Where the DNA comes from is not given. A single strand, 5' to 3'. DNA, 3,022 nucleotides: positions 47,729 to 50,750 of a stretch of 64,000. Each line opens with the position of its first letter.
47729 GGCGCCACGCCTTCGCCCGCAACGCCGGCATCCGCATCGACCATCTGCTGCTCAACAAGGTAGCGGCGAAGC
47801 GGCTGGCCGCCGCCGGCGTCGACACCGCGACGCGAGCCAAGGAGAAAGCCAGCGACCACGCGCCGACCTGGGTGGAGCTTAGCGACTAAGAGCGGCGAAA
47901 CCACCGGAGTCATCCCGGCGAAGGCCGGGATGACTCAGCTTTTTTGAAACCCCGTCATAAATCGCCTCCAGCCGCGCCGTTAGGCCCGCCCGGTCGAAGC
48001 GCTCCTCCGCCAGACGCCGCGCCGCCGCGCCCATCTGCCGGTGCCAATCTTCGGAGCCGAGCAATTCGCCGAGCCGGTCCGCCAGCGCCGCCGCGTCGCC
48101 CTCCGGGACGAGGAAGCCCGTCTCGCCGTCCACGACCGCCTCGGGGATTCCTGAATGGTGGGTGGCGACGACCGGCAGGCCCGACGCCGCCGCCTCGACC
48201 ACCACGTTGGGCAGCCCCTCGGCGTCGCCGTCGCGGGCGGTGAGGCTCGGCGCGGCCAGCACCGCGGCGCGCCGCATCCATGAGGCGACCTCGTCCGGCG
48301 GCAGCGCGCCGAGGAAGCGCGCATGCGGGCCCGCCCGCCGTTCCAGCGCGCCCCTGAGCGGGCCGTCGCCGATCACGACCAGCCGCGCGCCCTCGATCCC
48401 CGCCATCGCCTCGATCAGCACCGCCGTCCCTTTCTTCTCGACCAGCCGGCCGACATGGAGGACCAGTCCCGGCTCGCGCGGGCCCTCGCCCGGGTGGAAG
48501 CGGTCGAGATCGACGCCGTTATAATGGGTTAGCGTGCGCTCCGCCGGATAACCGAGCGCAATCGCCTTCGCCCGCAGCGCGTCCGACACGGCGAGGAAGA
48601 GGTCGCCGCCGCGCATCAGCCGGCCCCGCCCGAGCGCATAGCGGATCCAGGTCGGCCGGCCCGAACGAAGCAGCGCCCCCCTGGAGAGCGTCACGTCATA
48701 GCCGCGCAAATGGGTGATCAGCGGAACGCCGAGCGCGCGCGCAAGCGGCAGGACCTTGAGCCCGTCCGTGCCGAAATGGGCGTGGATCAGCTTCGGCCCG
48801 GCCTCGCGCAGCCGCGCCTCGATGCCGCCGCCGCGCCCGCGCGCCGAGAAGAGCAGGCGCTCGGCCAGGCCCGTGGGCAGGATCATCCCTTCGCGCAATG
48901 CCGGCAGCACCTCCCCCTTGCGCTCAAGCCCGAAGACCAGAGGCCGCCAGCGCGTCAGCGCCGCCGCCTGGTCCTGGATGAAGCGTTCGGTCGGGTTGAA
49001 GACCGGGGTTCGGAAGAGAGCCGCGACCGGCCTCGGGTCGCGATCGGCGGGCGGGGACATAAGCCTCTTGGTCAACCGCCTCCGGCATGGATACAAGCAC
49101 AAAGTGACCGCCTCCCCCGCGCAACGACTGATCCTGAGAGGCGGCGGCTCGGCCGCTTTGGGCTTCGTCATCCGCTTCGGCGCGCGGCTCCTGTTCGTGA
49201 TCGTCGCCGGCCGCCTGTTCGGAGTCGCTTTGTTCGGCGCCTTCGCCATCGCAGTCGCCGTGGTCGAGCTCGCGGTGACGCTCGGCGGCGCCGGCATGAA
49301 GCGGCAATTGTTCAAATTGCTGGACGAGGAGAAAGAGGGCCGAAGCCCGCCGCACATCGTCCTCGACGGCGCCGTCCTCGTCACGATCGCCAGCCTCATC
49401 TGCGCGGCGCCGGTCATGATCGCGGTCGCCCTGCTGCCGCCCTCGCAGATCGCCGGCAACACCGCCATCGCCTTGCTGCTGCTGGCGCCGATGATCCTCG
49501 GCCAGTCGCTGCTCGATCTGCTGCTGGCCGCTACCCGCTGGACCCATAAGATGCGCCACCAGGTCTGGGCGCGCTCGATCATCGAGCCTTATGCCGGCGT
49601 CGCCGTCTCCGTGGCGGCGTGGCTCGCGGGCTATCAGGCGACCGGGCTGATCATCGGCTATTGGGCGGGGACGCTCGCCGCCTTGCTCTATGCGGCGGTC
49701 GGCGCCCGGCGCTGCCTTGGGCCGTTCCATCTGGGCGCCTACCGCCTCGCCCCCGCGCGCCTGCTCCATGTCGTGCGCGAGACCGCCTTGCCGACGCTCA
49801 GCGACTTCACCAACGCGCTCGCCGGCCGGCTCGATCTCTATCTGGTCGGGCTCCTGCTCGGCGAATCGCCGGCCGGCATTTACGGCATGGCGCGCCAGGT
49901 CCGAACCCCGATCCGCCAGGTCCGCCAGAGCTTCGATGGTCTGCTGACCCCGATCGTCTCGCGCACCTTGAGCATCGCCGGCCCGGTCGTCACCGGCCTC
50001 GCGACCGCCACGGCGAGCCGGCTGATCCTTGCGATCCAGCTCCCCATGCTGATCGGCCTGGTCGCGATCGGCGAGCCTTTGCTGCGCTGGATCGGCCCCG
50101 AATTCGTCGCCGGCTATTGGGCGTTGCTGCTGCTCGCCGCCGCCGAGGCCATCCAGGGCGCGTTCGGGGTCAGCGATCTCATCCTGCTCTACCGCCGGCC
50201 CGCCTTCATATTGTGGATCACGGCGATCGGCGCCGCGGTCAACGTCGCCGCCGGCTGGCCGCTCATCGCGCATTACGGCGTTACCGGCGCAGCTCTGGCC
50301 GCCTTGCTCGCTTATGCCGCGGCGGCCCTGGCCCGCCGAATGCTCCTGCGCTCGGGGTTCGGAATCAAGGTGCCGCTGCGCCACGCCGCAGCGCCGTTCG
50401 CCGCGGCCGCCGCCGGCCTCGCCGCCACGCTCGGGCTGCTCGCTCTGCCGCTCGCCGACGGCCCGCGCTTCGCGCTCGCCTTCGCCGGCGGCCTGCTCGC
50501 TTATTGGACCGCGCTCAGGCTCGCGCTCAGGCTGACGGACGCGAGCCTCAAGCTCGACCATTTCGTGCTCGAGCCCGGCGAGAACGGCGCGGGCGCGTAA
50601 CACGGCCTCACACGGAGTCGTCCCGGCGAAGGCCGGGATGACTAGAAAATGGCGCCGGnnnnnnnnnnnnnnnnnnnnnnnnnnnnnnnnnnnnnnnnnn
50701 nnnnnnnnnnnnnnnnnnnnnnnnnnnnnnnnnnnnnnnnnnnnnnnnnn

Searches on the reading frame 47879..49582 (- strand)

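Call 38: search_protein_families(library=pfam, proteins=[window:47879-49582:-], max_evalue=0.001)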
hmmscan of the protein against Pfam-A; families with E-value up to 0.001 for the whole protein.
window:47879-49582:- (567 aa): 6 families
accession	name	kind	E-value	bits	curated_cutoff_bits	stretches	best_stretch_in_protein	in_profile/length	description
PF13692.12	Glyco_trans_1_4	-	3e-33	115.5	27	1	373-508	3-140/142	Glycosyl transferases group 1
PF00534.26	Glycos_transf_1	-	5.8e-31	107.8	26.4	1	369-523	13-171/172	Glycosyl transferases group 1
PF13439.12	Glyco_transf_4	-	1.1e-14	55.3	28.5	1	199-361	5-170/170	Glycosyltransferase Family 4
PF13579.12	Glyco_trans_4_4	-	4.1e-09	37.4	29.7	1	252-356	61-158/158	Glycosyl transferase 4-like domain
PF13524.12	Glyco_trans_1_2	-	4.1e-07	30.5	25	1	389-529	5-133/144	Glycosyl transferase-like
PF20706.3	GT4-conflict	-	0.00052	19.5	26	0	321-538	142-372/385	Family 4 Glycosyltransferase in conflict systems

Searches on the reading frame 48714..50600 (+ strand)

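Call 38: search_protein_families(library=pfam, proteins=[window:48714-50600:+], max_evalue=0.001)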
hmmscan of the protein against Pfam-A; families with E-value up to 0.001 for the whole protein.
window:48714-50600:+ (628 aa): 2 families
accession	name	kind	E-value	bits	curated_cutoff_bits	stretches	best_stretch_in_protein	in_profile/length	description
PF01943.22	Polysacc_synt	-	1.8e-14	54.3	28.2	1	141-406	2-260/274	Polysaccharide biosynthesis protein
PF13440.11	Polysacc_synt_3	-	2.2e-09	37.4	23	1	167-458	4-281/293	Polysaccharide biosynthesis protein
